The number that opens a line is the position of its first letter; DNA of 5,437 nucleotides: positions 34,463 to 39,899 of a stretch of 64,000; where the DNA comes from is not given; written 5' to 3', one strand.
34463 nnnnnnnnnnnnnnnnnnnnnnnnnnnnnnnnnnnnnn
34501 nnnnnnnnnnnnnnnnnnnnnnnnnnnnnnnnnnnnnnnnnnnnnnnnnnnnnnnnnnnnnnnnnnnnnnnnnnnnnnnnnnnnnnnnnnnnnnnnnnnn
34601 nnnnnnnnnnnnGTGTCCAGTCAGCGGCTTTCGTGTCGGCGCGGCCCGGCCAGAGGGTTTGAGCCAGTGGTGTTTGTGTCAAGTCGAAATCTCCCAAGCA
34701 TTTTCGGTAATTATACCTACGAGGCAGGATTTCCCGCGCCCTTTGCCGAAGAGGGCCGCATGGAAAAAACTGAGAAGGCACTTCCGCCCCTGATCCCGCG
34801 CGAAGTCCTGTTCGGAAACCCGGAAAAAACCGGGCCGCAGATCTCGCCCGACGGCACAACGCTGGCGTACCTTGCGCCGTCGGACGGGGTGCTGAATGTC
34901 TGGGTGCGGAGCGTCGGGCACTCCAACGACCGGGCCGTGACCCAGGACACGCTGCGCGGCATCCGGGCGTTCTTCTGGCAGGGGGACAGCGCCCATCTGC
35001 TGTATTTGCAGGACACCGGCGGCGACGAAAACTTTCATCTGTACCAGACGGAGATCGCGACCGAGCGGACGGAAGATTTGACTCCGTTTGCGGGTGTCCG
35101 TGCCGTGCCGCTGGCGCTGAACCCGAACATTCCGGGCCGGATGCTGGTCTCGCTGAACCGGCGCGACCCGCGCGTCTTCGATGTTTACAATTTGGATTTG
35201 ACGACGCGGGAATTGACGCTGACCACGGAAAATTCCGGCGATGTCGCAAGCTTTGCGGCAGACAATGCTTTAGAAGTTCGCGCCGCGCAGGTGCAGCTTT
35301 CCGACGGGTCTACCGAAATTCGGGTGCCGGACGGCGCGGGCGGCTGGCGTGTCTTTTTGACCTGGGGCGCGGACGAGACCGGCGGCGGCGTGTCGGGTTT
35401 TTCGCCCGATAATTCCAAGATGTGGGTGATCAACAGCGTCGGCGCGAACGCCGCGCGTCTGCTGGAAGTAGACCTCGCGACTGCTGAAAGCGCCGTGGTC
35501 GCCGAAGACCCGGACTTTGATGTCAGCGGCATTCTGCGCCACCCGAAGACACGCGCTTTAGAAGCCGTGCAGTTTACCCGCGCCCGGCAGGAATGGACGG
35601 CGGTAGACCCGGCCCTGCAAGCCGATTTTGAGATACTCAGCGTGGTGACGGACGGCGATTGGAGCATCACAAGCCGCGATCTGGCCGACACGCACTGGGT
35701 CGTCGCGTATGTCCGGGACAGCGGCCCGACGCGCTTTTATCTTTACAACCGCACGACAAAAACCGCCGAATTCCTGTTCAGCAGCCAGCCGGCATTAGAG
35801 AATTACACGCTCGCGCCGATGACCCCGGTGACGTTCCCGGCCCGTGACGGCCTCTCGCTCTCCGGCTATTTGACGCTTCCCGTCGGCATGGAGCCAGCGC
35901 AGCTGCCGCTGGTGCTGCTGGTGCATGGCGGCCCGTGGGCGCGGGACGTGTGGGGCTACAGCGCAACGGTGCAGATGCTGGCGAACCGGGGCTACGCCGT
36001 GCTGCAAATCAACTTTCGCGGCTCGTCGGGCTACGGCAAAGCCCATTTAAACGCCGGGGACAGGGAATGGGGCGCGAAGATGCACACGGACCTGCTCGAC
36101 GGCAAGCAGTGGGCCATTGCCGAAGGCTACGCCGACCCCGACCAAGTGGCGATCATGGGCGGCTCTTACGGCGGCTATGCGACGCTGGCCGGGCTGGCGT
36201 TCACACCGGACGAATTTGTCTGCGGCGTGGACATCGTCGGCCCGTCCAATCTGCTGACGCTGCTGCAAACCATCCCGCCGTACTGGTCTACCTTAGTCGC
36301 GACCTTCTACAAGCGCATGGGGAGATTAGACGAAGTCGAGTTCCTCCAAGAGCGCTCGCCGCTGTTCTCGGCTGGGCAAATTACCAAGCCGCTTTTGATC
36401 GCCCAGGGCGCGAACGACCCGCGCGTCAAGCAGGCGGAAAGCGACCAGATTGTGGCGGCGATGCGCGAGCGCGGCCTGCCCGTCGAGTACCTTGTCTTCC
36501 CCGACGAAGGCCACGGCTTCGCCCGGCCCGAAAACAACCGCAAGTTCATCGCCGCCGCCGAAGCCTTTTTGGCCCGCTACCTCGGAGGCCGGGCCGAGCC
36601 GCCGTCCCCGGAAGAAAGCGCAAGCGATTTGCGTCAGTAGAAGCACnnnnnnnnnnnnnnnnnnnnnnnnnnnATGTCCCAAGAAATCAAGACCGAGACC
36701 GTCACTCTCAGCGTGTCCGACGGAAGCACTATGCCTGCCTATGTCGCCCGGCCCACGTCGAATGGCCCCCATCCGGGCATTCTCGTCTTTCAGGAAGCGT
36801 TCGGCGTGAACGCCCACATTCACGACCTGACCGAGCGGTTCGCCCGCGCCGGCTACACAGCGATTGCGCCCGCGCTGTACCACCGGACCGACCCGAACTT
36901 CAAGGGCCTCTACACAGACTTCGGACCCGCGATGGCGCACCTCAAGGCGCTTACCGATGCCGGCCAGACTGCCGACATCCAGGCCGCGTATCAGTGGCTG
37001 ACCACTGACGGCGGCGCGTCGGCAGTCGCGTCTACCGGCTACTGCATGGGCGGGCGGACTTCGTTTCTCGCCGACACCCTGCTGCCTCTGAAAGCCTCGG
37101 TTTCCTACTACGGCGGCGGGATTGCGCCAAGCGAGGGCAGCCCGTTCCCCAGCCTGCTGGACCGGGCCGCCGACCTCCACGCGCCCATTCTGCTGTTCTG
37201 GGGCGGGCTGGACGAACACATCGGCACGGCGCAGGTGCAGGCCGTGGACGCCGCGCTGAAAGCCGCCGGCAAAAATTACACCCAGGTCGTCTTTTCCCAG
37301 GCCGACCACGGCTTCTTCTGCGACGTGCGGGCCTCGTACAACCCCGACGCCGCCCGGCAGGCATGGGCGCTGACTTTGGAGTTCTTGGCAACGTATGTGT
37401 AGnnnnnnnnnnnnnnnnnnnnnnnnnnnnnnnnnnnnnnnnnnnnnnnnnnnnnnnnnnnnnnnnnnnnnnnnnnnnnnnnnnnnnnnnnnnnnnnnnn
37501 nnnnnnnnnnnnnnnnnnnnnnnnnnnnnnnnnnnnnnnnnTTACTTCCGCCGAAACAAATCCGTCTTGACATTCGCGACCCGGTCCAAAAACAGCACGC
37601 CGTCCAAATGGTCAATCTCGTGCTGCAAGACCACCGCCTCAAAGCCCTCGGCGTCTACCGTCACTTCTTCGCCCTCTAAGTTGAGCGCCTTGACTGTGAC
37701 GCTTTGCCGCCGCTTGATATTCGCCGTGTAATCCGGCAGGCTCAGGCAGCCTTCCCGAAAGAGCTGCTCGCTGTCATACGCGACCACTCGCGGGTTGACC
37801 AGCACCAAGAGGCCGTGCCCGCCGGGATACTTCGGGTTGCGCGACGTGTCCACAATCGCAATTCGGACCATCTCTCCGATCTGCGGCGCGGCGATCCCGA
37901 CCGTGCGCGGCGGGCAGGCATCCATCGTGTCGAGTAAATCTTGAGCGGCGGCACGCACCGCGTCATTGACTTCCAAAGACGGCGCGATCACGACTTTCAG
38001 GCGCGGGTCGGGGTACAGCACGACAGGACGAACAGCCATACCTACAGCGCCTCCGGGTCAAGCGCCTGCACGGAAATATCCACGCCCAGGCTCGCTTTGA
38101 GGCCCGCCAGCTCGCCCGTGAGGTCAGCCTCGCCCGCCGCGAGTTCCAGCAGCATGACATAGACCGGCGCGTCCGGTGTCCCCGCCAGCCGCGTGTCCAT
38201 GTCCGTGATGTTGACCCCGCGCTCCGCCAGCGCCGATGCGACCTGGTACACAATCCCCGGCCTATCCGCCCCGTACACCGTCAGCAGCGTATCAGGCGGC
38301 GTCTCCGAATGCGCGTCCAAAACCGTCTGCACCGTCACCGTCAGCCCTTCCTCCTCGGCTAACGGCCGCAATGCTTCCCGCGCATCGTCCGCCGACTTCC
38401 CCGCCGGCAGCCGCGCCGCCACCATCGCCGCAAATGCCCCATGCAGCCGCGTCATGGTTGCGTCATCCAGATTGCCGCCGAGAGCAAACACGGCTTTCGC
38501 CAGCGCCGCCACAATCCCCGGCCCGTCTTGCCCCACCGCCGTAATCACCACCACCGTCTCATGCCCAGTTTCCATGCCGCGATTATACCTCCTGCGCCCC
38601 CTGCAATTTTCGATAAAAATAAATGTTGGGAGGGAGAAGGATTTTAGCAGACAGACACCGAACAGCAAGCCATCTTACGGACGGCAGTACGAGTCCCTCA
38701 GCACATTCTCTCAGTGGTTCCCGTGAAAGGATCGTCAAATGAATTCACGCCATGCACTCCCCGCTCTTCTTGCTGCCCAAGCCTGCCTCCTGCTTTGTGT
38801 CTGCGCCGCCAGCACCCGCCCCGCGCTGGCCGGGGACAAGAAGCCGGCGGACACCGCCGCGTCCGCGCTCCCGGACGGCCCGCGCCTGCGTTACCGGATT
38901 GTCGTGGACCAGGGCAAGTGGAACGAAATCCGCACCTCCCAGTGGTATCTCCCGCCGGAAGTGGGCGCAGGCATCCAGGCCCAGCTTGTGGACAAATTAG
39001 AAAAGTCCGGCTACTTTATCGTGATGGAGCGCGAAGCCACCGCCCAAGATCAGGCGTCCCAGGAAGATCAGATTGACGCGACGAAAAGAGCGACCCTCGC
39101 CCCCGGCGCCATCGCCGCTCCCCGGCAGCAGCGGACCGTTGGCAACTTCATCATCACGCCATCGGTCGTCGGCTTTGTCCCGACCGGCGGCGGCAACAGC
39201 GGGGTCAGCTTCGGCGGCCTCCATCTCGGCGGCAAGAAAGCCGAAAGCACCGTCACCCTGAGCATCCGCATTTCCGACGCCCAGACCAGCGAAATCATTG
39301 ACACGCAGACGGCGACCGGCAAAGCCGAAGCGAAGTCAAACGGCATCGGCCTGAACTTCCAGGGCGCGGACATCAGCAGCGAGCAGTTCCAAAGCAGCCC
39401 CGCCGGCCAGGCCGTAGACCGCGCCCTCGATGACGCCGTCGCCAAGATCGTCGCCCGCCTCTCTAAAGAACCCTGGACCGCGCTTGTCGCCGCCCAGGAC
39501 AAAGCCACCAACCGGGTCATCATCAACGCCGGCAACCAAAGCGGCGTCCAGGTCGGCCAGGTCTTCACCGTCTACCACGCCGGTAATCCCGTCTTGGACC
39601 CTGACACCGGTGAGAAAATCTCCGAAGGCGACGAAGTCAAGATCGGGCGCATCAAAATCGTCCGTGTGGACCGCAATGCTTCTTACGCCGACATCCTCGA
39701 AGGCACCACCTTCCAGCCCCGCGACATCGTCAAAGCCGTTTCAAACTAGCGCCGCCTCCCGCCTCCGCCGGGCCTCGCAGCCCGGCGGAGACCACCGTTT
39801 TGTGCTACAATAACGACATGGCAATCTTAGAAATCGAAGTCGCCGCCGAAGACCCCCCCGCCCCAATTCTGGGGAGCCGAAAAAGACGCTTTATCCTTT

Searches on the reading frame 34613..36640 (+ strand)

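Call 57: search_protein_families(library=pfam, proteins=[window:34613-36640:+], max_evalue=0.0001)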
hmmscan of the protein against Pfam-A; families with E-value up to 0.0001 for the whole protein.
window:34613-36640:+ (675 aa): 7 families
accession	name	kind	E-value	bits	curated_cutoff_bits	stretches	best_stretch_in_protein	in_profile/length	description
PF00326.27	Peptidase_S9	-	4.6e-46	157.4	22.6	1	447-659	1-212/213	Prolyl oligopeptidase family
PF20434.5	BD-FAE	-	9.2e-11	42.1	26.8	1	429-615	11-213/215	BD-FAE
PF02129.25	Peptidase_S15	-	1.2e-09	38.7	23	1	412-547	1-132/262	X-Pro dipeptidyl-peptidase (S15 family)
PF01738.24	DLH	-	2.7e-09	37.4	21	1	445-650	21-203/217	Dienelactone hydrolase family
PF00561.26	Abhydrolase_1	-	1.6e-08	35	25.8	0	432-535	1-94/245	alpha/beta hydrolase fold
PF12697.13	Abhydrolase_6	-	2.7e-07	31.9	26.3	1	434-637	1-206/217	Alpha/beta hydrolase family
PF12146.15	Hydrolase_4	-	7.4e-07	29.2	27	0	433-566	6-130/239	Serine aminopeptidase, S33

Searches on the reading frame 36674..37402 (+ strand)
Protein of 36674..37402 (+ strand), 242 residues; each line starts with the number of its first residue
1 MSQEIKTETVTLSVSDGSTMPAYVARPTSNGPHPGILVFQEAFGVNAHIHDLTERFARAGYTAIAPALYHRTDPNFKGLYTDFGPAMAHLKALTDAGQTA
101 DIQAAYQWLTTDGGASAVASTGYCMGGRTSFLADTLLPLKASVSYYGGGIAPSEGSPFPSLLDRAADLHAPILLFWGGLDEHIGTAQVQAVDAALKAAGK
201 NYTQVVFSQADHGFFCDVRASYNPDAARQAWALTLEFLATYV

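Call 57: search_protein_families(library=pfam, proteins=[window:36674-37402:+], max_evalue=0.0001)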
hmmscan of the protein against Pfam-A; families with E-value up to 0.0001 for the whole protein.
window:36674-37402:+ (242 aa): 1 family
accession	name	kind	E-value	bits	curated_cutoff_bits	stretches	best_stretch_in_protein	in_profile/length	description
PF01738.24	DLH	-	9.9e-48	163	21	1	20-241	1-216/217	Dienelactone hydrolase family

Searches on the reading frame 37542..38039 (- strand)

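Call 73: search_protein_families(library=pfam, proteins=[window:37542-38039:-], max_evalue=0.001)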
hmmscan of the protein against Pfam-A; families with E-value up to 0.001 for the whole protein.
window:37542-38039:- (165 aa): 1 family
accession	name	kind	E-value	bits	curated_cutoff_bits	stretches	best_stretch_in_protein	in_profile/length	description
PF01327.26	Pep_deformylase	-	8.1e-44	149.4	22.8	1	4-158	2-154/156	Polypeptide deformylase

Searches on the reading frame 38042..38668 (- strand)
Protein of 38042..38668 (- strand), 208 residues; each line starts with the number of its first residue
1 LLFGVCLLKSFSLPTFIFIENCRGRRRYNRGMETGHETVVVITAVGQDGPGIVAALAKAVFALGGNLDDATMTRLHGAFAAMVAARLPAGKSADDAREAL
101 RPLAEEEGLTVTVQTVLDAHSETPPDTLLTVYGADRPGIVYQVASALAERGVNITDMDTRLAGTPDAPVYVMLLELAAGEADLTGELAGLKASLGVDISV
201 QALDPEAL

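Call 73: search_protein_families(library=pfam, proteins=[window:38042-38668:-], max_evalue=0.001)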
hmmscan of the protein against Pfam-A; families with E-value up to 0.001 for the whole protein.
window:38042-38668:- (208 aa): 5 families
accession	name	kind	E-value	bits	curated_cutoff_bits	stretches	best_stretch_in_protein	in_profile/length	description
PF13740.12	ACT_6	-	9.6e-20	70.7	23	2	39-114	2-76/76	ACT domain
PF01842.31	ACT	-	8.8e-12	45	27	1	128-165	2-39/66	ACT domain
PF13291.12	ACT_4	-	1.1e-05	26.5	27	0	129-160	9-40/80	ACT domain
PF13840.12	ACT_7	-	0.00018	21.7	27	0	131-155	11-39/65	ACT domain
PF21086.3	ACT_PSP_2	-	0.00027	21.4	24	0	140-201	17-77/77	ACT domain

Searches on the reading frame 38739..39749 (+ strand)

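Call 57: search_protein_families(library=pfam, proteins=[window:38739-39749:+], max_evalue=0.0001)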
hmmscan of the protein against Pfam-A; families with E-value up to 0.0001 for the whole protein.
window:38739-39749:+ (336 aa): 2 families
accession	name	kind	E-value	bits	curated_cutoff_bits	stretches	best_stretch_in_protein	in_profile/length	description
PF03783.19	CsgG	-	2e-19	70.2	20.8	1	66-247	28-207/210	Curli production assembly/transport component CsgG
PF16538.11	FlgT_C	-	2.8e-05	24.9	27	1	258-331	2-75/77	Flagellar assembly protein T, C-terminal domain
